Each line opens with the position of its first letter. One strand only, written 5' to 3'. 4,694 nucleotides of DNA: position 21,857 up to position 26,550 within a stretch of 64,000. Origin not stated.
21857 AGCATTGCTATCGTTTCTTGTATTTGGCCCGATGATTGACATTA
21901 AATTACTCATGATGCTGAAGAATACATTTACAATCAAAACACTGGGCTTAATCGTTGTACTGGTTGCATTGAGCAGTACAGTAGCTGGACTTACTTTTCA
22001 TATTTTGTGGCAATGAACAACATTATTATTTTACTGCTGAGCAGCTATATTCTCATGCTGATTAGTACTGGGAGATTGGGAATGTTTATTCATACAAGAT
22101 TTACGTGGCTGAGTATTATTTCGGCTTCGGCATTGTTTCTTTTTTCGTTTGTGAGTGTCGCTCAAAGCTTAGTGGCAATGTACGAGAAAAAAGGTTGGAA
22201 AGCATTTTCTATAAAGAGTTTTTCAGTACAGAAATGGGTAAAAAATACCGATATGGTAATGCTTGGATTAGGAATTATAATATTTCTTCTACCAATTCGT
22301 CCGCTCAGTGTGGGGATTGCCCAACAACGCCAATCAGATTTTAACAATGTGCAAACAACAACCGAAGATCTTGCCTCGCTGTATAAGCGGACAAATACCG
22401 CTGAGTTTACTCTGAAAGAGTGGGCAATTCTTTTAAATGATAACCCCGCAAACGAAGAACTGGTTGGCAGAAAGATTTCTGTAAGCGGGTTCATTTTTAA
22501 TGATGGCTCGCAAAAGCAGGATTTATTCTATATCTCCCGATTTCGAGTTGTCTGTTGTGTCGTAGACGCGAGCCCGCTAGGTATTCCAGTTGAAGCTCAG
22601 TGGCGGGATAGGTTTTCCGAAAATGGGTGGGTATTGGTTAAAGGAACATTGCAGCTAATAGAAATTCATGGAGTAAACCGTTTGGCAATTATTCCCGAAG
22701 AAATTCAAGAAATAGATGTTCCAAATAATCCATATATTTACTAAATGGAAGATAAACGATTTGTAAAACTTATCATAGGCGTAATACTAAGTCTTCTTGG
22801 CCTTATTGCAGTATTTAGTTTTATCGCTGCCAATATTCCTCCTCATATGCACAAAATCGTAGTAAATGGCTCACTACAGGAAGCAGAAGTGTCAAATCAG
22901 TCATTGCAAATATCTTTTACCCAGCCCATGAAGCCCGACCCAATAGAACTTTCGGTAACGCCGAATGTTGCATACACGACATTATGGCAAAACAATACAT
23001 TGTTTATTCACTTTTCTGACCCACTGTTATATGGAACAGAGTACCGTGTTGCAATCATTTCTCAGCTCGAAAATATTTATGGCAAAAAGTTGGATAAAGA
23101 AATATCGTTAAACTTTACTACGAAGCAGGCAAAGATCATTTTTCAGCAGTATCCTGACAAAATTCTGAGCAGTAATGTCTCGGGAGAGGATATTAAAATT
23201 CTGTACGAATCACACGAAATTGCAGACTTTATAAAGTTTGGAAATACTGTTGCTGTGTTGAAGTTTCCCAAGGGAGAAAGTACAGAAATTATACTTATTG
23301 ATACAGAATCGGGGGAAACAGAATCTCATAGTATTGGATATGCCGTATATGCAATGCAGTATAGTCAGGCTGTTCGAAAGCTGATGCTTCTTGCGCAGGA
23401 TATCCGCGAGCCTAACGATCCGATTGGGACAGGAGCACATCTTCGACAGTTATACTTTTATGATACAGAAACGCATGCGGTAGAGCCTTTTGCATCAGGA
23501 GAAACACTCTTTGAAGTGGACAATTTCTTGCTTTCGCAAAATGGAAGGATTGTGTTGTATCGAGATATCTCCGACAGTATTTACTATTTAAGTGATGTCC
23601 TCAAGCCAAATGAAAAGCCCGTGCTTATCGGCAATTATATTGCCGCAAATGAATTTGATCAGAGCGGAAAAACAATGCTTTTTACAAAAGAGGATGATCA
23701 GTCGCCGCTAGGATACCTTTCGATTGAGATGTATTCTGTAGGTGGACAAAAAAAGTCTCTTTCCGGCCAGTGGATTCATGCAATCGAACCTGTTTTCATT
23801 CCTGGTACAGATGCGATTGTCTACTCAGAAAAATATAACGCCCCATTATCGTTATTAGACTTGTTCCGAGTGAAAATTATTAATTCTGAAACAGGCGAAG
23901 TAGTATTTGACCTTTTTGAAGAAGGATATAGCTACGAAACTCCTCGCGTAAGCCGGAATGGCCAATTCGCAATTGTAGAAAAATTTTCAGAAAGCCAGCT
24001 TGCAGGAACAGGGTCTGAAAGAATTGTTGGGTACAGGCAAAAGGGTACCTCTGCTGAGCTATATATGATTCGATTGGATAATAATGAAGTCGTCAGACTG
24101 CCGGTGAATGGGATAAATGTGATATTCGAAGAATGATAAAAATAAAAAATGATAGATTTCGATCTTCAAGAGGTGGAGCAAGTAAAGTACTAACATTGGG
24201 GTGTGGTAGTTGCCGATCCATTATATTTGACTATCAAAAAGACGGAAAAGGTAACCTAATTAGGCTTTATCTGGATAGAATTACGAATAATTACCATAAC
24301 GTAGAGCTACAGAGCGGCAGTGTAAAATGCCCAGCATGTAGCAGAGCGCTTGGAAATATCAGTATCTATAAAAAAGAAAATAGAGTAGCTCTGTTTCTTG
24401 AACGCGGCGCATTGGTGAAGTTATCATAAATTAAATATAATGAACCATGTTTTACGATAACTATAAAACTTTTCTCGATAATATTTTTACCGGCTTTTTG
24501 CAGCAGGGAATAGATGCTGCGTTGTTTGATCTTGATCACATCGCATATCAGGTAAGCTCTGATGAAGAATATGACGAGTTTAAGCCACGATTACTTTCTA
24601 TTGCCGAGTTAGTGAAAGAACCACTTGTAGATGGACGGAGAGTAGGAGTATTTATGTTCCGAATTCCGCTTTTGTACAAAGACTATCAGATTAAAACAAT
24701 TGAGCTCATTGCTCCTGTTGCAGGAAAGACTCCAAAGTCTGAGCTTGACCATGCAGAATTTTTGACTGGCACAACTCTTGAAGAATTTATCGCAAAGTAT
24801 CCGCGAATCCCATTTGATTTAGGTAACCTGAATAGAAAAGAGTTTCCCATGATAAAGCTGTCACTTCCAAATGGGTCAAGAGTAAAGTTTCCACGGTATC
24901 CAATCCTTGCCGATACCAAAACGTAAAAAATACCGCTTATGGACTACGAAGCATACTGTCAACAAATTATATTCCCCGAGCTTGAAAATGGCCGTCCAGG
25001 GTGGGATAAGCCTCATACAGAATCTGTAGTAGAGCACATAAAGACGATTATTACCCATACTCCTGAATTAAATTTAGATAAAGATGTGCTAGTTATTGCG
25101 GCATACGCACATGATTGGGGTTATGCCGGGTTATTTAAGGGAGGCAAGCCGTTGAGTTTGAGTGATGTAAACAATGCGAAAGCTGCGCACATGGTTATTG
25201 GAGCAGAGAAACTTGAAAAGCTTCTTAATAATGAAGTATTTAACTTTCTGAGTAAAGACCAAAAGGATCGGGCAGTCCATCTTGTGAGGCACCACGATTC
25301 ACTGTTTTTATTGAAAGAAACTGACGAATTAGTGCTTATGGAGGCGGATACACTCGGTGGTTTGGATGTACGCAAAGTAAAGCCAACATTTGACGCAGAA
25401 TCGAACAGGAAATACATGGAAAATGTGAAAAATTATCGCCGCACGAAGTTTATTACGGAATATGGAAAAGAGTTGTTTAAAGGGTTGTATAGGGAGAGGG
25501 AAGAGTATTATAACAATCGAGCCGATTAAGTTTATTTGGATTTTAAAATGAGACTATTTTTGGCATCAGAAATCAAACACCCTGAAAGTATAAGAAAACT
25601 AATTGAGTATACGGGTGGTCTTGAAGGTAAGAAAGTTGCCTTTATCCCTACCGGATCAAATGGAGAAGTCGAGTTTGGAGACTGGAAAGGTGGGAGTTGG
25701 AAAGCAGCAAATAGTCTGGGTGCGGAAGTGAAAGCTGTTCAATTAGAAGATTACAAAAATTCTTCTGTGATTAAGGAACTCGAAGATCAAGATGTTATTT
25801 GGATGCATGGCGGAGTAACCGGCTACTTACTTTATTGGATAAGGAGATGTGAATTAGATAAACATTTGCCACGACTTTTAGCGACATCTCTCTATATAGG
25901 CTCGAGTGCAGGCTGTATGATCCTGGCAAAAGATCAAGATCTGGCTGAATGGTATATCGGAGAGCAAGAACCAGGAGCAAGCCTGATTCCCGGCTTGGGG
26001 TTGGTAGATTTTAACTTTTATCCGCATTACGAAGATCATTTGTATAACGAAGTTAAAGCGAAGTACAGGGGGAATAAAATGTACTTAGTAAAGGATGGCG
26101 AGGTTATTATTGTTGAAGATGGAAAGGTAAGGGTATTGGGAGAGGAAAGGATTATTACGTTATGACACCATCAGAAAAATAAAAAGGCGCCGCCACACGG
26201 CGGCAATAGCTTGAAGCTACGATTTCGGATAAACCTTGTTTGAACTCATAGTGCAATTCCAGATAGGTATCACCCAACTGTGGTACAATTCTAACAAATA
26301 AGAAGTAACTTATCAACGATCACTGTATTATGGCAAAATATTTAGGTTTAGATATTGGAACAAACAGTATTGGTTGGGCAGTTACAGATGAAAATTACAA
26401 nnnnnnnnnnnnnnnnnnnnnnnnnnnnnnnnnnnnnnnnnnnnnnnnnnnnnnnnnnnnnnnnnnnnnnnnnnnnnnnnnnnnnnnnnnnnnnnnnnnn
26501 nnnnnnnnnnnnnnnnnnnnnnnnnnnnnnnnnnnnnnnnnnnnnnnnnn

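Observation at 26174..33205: Complete, apparently functional type II-A CRISPR-Cas locus with all four RNA/protein components identifiable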

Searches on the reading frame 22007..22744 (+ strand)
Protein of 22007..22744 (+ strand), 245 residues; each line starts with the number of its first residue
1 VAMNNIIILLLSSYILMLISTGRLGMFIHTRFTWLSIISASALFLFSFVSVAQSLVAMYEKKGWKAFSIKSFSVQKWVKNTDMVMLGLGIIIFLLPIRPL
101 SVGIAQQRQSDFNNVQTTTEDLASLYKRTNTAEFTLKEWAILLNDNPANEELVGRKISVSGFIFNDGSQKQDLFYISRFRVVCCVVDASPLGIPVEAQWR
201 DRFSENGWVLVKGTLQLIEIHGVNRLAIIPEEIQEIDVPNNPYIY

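Call 34: search_protein_families(library=pfam, proteins=[window:22007-22744:+], max_evalue=0.001)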
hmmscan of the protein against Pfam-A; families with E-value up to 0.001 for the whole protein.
window:22007-22744:+ (245 aa): 2 families
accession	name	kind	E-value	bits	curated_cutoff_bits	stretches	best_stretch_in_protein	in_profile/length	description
PF21537.2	DUF1980_C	-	4.9e-21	75.3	25.9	1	116-245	8-140/141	DUF1980 C-terminal domain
PF09323.15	DUF1980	-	5.2e-08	33.8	25.9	1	6-108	4-107/110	DUF1980 N-terminal domain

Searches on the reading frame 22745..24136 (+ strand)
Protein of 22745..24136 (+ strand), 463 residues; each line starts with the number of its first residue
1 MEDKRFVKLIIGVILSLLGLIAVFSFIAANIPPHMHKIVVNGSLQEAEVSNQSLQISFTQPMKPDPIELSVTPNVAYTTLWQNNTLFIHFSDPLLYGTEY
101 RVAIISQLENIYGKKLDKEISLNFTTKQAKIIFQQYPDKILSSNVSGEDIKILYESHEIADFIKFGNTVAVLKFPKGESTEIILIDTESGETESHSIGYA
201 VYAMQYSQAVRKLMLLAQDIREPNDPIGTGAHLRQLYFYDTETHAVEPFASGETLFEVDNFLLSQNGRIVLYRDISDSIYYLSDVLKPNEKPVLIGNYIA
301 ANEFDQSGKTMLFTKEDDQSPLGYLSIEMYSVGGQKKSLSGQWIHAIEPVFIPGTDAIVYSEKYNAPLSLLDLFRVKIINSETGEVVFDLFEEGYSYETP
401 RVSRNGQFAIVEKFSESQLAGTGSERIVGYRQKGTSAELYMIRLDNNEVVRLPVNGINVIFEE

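Call 34: search_protein_families(library=pfam, proteins=[window:22745-24136:+], max_evalue=0.001)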
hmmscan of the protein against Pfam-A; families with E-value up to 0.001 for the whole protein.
window:22745-24136:+ (463 aa): 1 family
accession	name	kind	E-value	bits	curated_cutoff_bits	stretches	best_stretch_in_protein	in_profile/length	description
PF13205.12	Big_5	-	9.6e-07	29.9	23.6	1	48-126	20-105/105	Bacterial Ig-like domain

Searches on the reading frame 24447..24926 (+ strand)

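Call 34: search_protein_families(library=pfam, proteins=[window:24447-24926:+], max_evalue=0.001)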
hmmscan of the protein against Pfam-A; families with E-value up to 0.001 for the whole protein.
window:24447-24926:+ (159 aa): 1 family
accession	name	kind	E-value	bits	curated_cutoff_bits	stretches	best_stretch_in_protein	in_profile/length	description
PF06185.18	YecM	-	7.3e-19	68.6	25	1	3-150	6-154/180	YecM protein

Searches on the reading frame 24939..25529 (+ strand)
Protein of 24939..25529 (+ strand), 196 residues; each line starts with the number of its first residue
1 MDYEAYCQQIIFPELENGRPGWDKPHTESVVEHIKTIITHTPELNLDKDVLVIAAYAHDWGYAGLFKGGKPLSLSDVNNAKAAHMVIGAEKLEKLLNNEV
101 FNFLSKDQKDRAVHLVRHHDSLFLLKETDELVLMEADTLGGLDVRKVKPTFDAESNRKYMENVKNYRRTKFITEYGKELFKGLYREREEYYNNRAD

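Call 34: search_protein_families(library=pfam, proteins=[window:24939-25529:+], max_evalue=0.001)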
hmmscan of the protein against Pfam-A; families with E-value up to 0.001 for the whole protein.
window:24939-25529:+ (196 aa): 1 family
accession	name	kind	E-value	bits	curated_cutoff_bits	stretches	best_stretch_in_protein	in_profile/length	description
PF01966.28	HD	-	3.3e-06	27.8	22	1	26-137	4-111/116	HD domain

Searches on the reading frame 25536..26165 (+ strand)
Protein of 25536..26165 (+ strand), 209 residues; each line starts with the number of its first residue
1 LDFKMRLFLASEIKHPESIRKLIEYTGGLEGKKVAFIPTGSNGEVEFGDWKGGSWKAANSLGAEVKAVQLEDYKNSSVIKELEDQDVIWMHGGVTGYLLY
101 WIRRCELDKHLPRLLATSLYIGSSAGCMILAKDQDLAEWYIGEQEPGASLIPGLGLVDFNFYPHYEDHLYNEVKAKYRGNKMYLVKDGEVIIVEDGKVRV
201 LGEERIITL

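Call 34: search_protein_families(library=pfam, proteins=[window:25536-26165:+], max_evalue=0.001)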
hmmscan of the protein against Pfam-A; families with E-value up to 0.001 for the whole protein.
window:25536-26165:+ (209 aa): 1 family
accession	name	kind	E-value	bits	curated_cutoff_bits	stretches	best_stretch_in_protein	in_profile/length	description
PF03575.23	Peptidase_S51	-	5.7e-22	78.8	23.9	1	16-200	15-205/206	Peptidase family S51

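Call 41: find_homologous_proteins(query=window:25548-26165:+, max_evalue=1e-10)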
Query window:25548-26165:+ (205 aa): 216 proteins with E <= 1e-10 among 463 candidates; the best 120 are listed.
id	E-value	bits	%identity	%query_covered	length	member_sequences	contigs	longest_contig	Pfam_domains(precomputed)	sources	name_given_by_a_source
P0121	2.0e-131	454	100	98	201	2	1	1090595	PF03575.24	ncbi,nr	ncbi:MAG: Type 1 glutamine amidotransferase-like domain-containing protein [Candidatus Dojkabacteria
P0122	6.4e-119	413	86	100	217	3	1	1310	PF03575.24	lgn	-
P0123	5.3e-82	292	60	99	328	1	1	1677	PF03575.24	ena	-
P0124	8.2e-82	292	60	100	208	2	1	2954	PF03575.24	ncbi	-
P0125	1.3e-81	291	63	99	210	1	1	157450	PF03575.24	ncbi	-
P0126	8.5e-81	288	62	99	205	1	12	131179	PF03575.24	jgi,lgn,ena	-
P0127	5.1e-80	286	62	100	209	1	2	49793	PF03575.24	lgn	-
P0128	1.1e-79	285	59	100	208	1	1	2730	PF03575.24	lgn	-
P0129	1.9e-79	284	61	99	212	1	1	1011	PF03575.24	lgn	-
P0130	5.7e-79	282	60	99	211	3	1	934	PF03575.24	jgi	-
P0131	6.1e-79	282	57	100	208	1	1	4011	PF03575.24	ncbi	-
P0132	6.5e-79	282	61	99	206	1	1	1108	PF03575.24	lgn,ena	-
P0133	8.0e-79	282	61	99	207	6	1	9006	PF03575.24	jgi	-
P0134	1.3e-78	281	60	100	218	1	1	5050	PF03575.24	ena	-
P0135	1.5e-78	281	61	99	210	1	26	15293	PF03575.24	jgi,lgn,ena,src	-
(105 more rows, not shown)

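Call 42: find_encoding_contigs(protein=P0125, flank=8000, max_places=1)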
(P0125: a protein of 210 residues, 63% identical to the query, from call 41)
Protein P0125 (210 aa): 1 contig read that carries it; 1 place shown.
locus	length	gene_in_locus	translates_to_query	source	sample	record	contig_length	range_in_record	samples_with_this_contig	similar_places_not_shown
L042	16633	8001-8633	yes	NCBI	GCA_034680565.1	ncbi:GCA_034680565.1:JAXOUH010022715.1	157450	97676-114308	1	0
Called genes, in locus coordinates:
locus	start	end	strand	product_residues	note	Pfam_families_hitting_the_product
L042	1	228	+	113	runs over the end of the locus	-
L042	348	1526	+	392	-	-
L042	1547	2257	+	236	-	PF08713:DNA_alkylation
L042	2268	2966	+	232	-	-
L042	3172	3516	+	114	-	-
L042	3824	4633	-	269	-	-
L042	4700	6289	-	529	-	PF01565:FAD_binding_4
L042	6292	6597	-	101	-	-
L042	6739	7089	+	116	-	-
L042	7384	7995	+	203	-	PF00730:HhH-GPD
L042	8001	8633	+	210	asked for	PF03575:Peptidase_S51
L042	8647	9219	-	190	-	-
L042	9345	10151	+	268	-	PF00561:Abhydrolase_1 (weak), PF01738:DLH (faint), PF12146:Hydrolase_4, PF12697:Abhydrolase_6, PF00326:Peptidase_S9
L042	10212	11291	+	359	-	-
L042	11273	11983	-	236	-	PF00702:Hydrolase, PF12710:HAD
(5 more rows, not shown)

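Call 43: find_encoding_contigs(protein=P0126, flank=8000, max_places=1)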
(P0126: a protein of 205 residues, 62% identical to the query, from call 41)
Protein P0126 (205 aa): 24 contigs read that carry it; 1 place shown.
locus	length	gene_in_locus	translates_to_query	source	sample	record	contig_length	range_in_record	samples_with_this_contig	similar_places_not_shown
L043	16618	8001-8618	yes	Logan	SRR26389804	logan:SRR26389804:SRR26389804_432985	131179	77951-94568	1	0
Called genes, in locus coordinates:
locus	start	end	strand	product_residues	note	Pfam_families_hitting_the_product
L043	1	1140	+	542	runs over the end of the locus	PF00128:Alpha-amylase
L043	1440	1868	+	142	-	PF00383:dCMP_cyt_deam_1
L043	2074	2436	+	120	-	PF08570:DUF1761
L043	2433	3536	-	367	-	PF01170:UPF0020, PF13847:Methyltransf_31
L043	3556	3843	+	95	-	-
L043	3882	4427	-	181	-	PF08002:DUF1697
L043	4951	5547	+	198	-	PF00248:Aldo_ket_red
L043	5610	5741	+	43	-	-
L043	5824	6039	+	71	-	-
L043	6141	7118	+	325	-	PF13310:Virulence_RhuM, PF02661:Fic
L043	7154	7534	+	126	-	PF00106:adh_short, PF01370:Epimerase (weak), PF08659:KR, PF13561:adh_short_C2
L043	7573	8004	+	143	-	PF00293:NUDIX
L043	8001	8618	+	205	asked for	PF03575:Peptidase_S51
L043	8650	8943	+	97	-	PF07883:Cupin_2 (weak)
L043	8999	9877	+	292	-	PF08538:DUF1749, PF12146:Hydrolase_4 (weak), PF12697:Abhydrolase_6 (weak)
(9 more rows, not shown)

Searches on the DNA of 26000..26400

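Call 20: search_rna_families(source=window, start=26000, end=26400, threshold=evalue, max_evalue=10)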
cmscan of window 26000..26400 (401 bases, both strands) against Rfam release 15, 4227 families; matches with E-value up to 10: 4.
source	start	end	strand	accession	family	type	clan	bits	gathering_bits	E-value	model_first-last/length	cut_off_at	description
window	26180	26296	-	RF02348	tracrRNA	Gene; CRISPR;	-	19.3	70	0.97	1-92/92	no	Trans-activating crRNA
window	26173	26251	-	RF00242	ctRNA_pT181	Gene; antisense;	-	18.9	56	6.9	1-94/94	no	ctRNA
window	26234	26276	-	RF01749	pan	Cis-reg;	-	15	36.2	6.1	1-92/92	no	pan motif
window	26120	26205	+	RF02236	asX2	Gene; sRNA;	-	12.8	70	6.2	1-87/87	no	Xanthomonas sRNA asX2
